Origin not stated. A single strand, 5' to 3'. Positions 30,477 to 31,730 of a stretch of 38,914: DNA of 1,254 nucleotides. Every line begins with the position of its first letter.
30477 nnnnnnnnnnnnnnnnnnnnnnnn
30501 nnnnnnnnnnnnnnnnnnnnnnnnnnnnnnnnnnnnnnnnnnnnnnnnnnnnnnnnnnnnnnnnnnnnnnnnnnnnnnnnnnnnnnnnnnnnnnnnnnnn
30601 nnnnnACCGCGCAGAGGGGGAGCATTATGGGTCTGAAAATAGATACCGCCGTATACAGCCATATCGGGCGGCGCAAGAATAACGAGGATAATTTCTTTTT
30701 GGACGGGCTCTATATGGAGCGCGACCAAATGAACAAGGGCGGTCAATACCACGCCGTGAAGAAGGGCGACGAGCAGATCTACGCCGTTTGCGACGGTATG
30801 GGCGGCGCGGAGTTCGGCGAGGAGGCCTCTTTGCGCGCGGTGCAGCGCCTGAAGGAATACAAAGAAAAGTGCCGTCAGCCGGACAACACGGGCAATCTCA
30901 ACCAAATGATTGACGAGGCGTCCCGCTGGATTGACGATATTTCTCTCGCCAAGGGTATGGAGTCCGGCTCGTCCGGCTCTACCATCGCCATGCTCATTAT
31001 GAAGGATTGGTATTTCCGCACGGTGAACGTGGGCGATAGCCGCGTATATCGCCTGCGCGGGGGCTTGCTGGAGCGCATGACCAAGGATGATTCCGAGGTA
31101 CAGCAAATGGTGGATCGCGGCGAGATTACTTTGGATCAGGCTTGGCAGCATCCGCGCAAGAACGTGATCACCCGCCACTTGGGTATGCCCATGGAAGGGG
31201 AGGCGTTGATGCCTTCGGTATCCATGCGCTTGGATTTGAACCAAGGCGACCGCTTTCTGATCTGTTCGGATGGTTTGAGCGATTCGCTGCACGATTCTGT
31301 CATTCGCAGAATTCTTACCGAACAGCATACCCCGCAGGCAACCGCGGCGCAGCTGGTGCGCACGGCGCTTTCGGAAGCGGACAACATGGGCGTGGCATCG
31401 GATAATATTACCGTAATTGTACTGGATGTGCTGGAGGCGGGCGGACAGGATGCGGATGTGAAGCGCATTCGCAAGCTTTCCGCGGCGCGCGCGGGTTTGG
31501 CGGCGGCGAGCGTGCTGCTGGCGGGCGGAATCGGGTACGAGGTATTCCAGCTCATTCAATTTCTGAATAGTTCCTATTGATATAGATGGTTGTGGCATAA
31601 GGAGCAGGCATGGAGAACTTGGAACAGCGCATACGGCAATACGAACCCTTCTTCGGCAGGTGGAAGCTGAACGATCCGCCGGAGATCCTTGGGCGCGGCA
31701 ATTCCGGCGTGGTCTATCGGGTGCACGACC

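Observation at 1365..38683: T7SSb-type secretion locus lacking recognisable EssB/EsaA/EssA and apparently wired to a transmembrane FHA / Hanks-kinase / PP2C array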

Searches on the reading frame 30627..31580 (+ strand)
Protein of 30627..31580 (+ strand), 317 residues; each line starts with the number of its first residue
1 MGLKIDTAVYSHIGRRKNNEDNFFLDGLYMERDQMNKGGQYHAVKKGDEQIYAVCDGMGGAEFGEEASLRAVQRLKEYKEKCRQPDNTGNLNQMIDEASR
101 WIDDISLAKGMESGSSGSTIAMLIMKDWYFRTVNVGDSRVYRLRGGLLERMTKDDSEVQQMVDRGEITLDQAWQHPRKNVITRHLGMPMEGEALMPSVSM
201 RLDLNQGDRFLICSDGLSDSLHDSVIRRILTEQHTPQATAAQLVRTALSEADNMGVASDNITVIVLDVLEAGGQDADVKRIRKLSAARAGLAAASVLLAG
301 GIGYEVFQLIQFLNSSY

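Call 5: search_protein_families(library=pfam, max_evalue=0.01, proteins=[window:30627-31580:+])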
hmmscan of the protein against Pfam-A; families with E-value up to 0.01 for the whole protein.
window:30627-31580:+ (317 aa): 3 families
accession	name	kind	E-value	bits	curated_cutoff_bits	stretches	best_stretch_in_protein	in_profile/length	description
PF13672.11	PP2C_2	-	3.8e-13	49.9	24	1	41-240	16-198/209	Protein phosphatase 2C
PF00481.26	PP2C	-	7.4e-08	32.8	20.3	1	32-154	23-139/255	Protein phosphatase 2C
PF07228.17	SpoIIE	-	2e-05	25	25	1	183-268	99-191/192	Stage II sporulation protein E (SpoIIE)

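Call 55: search_protein_families(library=ncbifam, max_evalue=0.001, proteins=[window:30627-31580:+])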
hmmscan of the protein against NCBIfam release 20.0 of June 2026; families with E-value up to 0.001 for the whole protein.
window:30627-31580:+ (317 aa): 2 families
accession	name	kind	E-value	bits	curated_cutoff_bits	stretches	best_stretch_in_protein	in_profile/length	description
NF033484.1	Stp1_PP2C_phos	equivalog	5.8e-48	163.4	230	1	42-266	17-231/232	Stp1/IreP family PP2C-type Ser/Thr phosphatase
NF011149.0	PRK14559.1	equivalog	1.8e-28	99.7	374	1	5-267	372-630/642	serine/threonine phosphatase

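Call 58: find_homologous_proteins(query=window:30627-31580:+, max_evalue=1e-10)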
Query window:30627-31580:+ (317 aa): 5805 proteins with E <= 1e-10 among 8000 candidates; the best 120 are listed.
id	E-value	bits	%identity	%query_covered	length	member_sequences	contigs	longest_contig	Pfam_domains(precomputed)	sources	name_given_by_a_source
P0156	2.3e-206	702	100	100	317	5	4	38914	PF13672.12,PF00481.27,PF07228.18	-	-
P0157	3.0e-133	462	69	93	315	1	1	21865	PF13672.12,PF00481.27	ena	-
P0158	7.8e-133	461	63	100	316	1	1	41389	PF13672.12,PF00481.27,PF07228.18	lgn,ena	-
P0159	3.3e-129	449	62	99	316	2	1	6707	PF13672.12,PF00481.27,PF07228.18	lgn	-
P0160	9.5e-128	444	64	99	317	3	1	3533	PF13672.12,PF00481.27,PF07228.18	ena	-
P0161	4.6e-127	442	64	99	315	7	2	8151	PF13672.12,PF00481.27,PF07228.18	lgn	-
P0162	6.9e-125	435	62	98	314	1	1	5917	PF13672.12,PF00481.27,PF07228.18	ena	-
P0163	7.4e-125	434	64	99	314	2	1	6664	PF13672.12,PF00481.27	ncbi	ncbi:MAG: PP2C family protein-serine/threonine phosphatase [bacterium]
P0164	2.8e-124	433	63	99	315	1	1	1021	PF13672.12,PF00481.27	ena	-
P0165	8.1e-123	428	62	99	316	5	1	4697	PF13672.12,PF00481.27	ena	-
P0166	1.8e-121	423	64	99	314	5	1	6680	PF13672.12,PF00481.27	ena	-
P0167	1.9e-121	423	61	99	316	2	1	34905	PF13672.12,PF00481.27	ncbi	-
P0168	2.9e-121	423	63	99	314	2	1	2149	PF13672.12,PF00481.27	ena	-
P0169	5.1e-121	422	64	99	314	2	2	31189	PF13672.12,PF00481.27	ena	-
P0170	1.6e-120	420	61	99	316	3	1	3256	PF13672.12,PF00481.27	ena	-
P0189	5.5e-115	402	59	99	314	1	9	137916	PF13672.12,PF00481.27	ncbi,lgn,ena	-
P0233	9.3e-91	322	50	95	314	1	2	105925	PF13672.12,PF00481.27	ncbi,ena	-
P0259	3.5e-85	304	48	90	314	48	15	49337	PF13672.12,PF00481.27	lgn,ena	-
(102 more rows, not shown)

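Call 59: find_encoding_contigs(protein=P0189, flank=10000, max_places=1)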
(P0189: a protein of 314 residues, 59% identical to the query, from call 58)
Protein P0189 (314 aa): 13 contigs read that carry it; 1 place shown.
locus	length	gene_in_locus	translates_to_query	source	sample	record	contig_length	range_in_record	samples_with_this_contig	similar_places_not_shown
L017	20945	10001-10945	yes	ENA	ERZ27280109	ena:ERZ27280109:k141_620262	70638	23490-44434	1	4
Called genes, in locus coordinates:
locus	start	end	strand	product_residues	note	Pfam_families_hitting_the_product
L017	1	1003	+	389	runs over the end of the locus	PF25390:WD40_RLD, PF13540:RCC1_2 (faint), PF25390:WD40_RLD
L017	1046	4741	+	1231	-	PF00092:VWA (weak), PF13519:VWA_2, PF17936:Big_6 (faint), PF16697:Yop-YscD_cpl, PF00498:FHA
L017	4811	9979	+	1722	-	-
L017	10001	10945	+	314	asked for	PF00481:PP2C (weak), PF13672:PP2C_2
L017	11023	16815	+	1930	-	PF00069:Pkinase, PF07714:PK_Tyr_Ser-Thr, PF17936:Big_6 (weak)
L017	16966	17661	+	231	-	PF00300:His_Phos_1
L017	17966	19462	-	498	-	PF01547:SBP_bac_1 (weak), PF12010:DUF3502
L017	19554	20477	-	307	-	PF00528:BPD_transp_1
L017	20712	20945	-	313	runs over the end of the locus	PF00528:BPD_transp_1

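Call 60: find_encoding_contigs(protein=P0233, flank=10000, max_places=1)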
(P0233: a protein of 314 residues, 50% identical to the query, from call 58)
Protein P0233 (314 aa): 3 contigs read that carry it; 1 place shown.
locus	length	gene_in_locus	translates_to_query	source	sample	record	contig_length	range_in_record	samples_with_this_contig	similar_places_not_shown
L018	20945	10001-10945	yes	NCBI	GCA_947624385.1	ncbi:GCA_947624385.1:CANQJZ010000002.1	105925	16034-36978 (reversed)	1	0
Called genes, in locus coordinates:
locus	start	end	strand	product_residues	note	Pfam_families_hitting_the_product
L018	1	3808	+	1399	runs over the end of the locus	-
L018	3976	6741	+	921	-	PF00092:VWA, PF13519:VWA_2, PF16697:Yop-YscD_cpl, PF00498:FHA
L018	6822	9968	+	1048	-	PF18676:MBG_2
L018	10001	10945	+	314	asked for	PF00481:PP2C, PF13672:PP2C_2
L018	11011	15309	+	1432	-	-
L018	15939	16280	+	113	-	-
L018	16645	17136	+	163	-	-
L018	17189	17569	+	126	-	PF14287:DUF4368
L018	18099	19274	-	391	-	PF10509:GalKase_gal_bdg, PF00288:GHMP_kinases_N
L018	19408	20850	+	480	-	PF17767:NAPRTase_N, PF17956:NAPRTase_C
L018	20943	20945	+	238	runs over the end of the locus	PF00899:ThiF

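Call 61: find_encoding_contigs(protein=P0259, flank=10000, max_places=1)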
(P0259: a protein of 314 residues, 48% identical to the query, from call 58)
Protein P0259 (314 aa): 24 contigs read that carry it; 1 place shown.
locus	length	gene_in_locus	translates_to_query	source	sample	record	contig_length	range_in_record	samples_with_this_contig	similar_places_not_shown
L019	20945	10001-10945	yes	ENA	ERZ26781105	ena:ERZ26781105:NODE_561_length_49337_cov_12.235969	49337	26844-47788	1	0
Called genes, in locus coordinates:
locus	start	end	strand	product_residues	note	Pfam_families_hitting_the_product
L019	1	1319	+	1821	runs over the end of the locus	-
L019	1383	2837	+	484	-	-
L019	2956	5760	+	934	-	PF00092:VWA, PF13519:VWA_2 (weak), PF13768:VWA_3 (weak), PF16697:Yop-YscD_cpl, PF00498:FHA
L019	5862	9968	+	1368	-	-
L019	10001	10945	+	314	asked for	PF00481:PP2C, PF13672:PP2C_2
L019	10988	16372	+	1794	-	-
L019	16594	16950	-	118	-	PF00543:P-II (weak)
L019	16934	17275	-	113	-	-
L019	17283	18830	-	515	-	PF07556:DUF1538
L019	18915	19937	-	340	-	PF01547:SBP_bac_1, PF13416:SBP_bac_8, PF13531:SBP_bac_11, PF13343:SBP_bac_6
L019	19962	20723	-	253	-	PF00528:BPD_transp_1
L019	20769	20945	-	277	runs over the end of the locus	PF00528:BPD_transp_1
